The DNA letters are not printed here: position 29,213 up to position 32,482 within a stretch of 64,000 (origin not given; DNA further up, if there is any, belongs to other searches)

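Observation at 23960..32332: Three tandem paralogous T9SS cargo proteins (737, 838 and 989 aa)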

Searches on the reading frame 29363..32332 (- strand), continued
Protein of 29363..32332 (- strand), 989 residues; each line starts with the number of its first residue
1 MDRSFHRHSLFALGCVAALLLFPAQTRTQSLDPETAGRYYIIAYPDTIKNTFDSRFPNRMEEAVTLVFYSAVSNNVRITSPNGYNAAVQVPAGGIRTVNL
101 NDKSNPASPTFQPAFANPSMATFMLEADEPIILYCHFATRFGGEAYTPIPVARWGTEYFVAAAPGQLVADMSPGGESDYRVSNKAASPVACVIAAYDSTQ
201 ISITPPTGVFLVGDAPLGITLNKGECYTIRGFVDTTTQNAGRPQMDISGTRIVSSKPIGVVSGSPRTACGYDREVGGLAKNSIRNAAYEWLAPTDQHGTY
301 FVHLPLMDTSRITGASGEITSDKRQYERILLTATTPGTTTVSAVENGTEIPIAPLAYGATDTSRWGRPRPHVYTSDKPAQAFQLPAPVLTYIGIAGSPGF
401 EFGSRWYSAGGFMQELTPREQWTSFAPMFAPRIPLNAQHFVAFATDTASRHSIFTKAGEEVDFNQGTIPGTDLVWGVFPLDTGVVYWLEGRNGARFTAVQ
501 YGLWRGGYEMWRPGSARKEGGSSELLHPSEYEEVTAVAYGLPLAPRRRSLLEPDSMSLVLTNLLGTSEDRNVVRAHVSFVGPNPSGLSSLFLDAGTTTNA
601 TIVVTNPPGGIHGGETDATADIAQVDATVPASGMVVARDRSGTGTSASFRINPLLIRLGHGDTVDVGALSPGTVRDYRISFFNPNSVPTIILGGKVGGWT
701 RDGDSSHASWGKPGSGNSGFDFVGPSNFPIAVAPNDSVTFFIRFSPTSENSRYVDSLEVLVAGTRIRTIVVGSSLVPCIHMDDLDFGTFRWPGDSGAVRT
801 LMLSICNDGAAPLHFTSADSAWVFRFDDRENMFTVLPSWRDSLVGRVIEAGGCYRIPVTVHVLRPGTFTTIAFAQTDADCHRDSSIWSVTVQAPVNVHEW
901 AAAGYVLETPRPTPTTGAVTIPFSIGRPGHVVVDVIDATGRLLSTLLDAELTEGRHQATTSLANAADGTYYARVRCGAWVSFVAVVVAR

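Call 35: fold_search(model_id=the predicted structure, library=pdb)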
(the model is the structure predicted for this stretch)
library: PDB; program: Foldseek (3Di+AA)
matches with E <= 10: 1775; with E <= 0.001: 278
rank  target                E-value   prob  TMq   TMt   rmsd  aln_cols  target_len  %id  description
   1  7sqc_O0               2.0e-18  1.00  0.17  0.15  57.4      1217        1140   10  Ciliary C1 central pair apparatus isolated from Chlamydomonas reinhardtii (released 2022-04-13)
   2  9ijj_O                3.5e-17  1.00  0.15  0.12  80.2      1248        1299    8  In situ structure of the central apparatus in mouse sperm axoneme. (released 2025-06-04)
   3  9ijj_h                4.5e-17  1.00  0.15  0.11  48.4      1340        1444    8  In situ structure of the central apparatus in mouse sperm axoneme. (released 2025-06-04)
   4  9ijj_C                7.2e-17  1.00  0.19  0.19  56.0      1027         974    8  In situ structure of the central apparatus in mouse sperm axoneme. (released 2025-06-04)
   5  9ijj_4I               5.8e-16  1.00  0.14  0.06  68.7      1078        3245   10  In situ structure of the central apparatus in mouse sperm axoneme. (released 2025-06-04)
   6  9ijj_4G               1.5e-15  1.00  0.14  0.05  66.5      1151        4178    9  In situ structure of the central apparatus in mouse sperm axoneme. (released 2025-06-04)
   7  9ijj_4A               1.7e-15  1.00  0.14  0.06  45.0      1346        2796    8  In situ structure of the central apparatus in mouse sperm axoneme. (released 2025-06-04)
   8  9ijj_4H               5.5e-15  1.00  0.14  0.05  66.7      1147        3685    9  In situ structure of the central apparatus in mouse sperm axoneme. (released 2025-06-04)
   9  7som_D                1.3e-14  1.00  0.18  0.12  31.0      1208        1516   11  Ciliary C2 central pair apparatus isolated from Chlamydomonas reinhardtii (released 2022-04-13)
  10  7sqc_F1               4.6e-14  1.00  0.18  0.31  15.3       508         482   13  Ciliary C1 central pair apparatus isolated from Chlamydomonas reinhardtii (released 2022-04-13)
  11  7sqc_2B               4.6e-14  1.00  0.18  0.23  51.3       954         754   10  Ciliary C1 central pair apparatus isolated from Chlamydomonas reinhardtii (released 2022-04-13)
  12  9ijj_4J               8.2e-14  1.00  0.12  0.15  44.6       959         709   10  In situ structure of the central apparatus in mouse sperm axoneme. (released 2025-06-04)
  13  9ijj_E                8.6e-14  1.00  0.19  0.34  26.4       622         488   11  In situ structure of the central apparatus in mouse sperm axoneme. (released 2025-06-04)
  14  7sqc_2A               1.3e-13  1.00  0.14  0.17  40.0       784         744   10  Ciliary C1 central pair apparatus isolated from Chlamydomonas reinhardtii (released 2022-04-13)
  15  3prx_A                3.3e-13  1.00  0.12  0.09  39.8      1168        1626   11  Structure of Complement C5 in Complex with CVF and SSL7 (released 2011-01-19)
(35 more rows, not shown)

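Call 39: search_solved_structures(query=A2, max_evalue=1)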
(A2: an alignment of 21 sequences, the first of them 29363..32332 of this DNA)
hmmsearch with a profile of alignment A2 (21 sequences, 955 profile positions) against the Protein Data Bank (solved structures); distinct sequences matched with E-value up to 1: 14.
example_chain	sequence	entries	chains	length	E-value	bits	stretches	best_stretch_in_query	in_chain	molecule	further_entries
7sqc_F0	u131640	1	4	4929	2.9e-26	95.2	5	651-844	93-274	Hydin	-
7n6g_1J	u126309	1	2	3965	5.1e-22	81.1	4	651-844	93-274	HYDIN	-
9ijj_4G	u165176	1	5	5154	9.7e-17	63.7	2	644-832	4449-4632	Hydrocephalus-inducing protein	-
7n6g_3H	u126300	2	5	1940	2.7e-12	48.9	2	648-839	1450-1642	FAP74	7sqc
7n6g_1L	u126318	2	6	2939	7.9e-11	44.1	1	650-785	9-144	FAP47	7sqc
7n61_1B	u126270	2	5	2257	6.2e-09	37.8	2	650-838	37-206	FAP65 | Flagellar associated protein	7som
9ijj_h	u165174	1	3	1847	1.7e-07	33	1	649-786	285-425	Cilia- and flagella-associated protein 65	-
9ijj_C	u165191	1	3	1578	3.9e-07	31.9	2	650-795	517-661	Cilia- and flagella-associated protein 74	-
7n6g_4C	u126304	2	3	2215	6.5e-06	27.8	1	639-778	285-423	FAP81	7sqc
7eh9_A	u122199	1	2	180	0.00017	23.1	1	880-943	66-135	Basal-body rod modification protein FlgD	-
7bhq_A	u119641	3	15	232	0.00025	22.6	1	880-943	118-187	Basal-body rod modification protein FlgD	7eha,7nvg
9fu8_A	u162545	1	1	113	0.34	12.2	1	650-720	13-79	BcDNA.LD24702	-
3osv_A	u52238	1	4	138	0.44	11.8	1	894-938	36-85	Flagellar basal-body rod modification protein FlgD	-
4u8t_A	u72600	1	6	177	0.94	10.8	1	818-854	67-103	ZYRO0G01672p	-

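Call 68: search_protein_families(library=pfam, proteins=[L001:2591-4801:+, L001:4656-5675:+, L001:6155-7750:+, L057:6718-9003:+, L046:1-2616:+, L007:12885-15224:-, L047:2325-5150:+], max_evalue=0.001)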
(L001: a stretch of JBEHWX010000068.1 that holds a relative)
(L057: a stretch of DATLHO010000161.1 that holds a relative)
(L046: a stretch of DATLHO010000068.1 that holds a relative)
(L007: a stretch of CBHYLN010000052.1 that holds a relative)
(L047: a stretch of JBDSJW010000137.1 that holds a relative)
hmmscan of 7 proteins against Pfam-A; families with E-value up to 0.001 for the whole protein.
L001:2591-4801:+ (737 aa): 1 family
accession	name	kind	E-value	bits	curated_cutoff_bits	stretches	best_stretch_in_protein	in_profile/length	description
PF08486.15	SpoIID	-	9e-09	36.3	23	1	499-563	3-67/97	Stage II sporulation protein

L001:4656-5675:+ (340 aa): 1 family
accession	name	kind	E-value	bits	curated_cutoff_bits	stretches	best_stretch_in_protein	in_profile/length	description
PF00809.28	Pterin_bind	-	4.8e-71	239.7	25.5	1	72-320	1-244/244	Pterin binding enzyme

L001:6155-7750:+ (532 aa): 2 families
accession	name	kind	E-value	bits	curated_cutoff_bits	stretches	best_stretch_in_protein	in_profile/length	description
PF01168.26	Ala_racemase_N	-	1.2e-60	205.4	24.1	1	156-376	1-220/220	Alanine racemase, N-terminal domain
PF00842.27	Ala_racemase_C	-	9.6e-43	145.2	25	1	389-515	1-126/127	Alanine racemase, C-terminal domain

L057:6718-9003:+ (762 aa): 2 families
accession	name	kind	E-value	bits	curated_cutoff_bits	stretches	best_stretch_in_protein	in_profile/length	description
PF00483.29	NTP_transferase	-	2.2e-42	145.8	21.2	1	406-692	2-243/245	Nucleotidyl transferase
PF22640.1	ManC_GMP_beta-helix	-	4.2e-18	65.4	27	1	699-753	1-55/55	MannoseP isomerase/GMP-like beta-helix domain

L046:1-2616:+ (872 aa): 8 families
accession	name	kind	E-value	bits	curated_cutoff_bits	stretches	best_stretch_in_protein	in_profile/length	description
PF22544.2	HYDIN_VesB_CFA65-like_Ig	-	1.2e-12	48.4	25.5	0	43-126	3-82/100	HYDIN/CFA65/VesB-like, Ig-like domain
PF15780.11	ASH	-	8.2e-10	39.2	27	0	529-593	27-88/98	Abnormal spindle-like microcephaly-assoc'd, ASPM-SPD-2-Hydin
PF21633.3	MOV-10_Ig-like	-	1e-07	32.6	27.4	0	150-234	21-101/126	Helicase MOV-10, Ig-like domain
PF13860.13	FlgD_ig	-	8.4e-07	29.3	27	1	803-858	11-74/79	FlgD Ig-like domain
PF18962.6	Por_Secre_tail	-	6.7e-06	26.7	27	1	795-865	3-70/75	Secretion system C-terminal sorting domain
PF07610.17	DUF1573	-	1e-05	25.9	26.1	0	45-128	3-81/98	Protein of unknown function (DUF1573)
PF22073.2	Cep192_D4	-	4.3e-05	24.1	35.5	0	566-596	65-95/112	Cep192 domain 4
PF24507.1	Ig_CFAP65_4th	-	0.00021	22.1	27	0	566-590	33-57/76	CFAP65, fourth Ig-like domain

L007:12885-15224:- (780 aa): 5 families
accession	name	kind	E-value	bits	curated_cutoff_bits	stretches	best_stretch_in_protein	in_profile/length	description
PF00676.26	E1_dh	-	4.8e-67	226.5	22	1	136-421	4-290/300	Dehydrogenase E1 component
PF02779.29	Transket_pyr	-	7e-38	130.4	27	1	467-635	7-173/174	Transketolase, pyrimidine binding domain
PF02780.25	Transketolase_C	-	3.7e-30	104.8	25.9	1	651-765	1-118/124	Transketolase, C-terminal domain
PF02775.26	TPP_enzyme_C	-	0.00028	21.1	21.9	0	231-323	25-125/151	Thiamine pyrophosphate enzyme, C-terminal TPP binding domain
PF13292.11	DXP_synthase_N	-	0.00081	19.2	21.2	0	233-299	110-176/274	1-deoxy-D-xylulose-5-phosphate synthase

L047:2325-5150:+ (942 aa): 2 families
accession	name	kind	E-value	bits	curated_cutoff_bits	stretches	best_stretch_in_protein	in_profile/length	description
PF01326.24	PPDK_N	-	2.3e-63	214.9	27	1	86-362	2-313/328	Pyruvate phosphate dikinase, AMP/ATP-binding domain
PF00391.29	PEP-utilizers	-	1.7e-23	82.4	23.1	1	863-931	4-72/72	PEP-utilising enzyme, mobile domain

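Call 85: list_cluster_members(proteins=[P0001, P0014, P0005, P0035])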
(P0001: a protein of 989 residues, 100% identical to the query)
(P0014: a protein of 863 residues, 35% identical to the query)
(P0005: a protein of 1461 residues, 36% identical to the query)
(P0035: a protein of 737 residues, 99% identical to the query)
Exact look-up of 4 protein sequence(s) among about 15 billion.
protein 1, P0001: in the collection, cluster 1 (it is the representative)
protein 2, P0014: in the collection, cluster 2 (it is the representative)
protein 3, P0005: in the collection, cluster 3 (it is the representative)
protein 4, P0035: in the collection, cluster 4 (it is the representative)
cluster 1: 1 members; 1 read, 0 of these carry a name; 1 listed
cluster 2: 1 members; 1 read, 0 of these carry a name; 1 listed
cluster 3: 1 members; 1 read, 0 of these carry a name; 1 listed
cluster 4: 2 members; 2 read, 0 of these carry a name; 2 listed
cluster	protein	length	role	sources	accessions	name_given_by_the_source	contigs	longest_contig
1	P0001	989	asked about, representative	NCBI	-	-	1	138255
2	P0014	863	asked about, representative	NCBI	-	-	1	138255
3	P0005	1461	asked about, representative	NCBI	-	-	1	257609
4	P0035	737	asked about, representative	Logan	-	-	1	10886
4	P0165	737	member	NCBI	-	-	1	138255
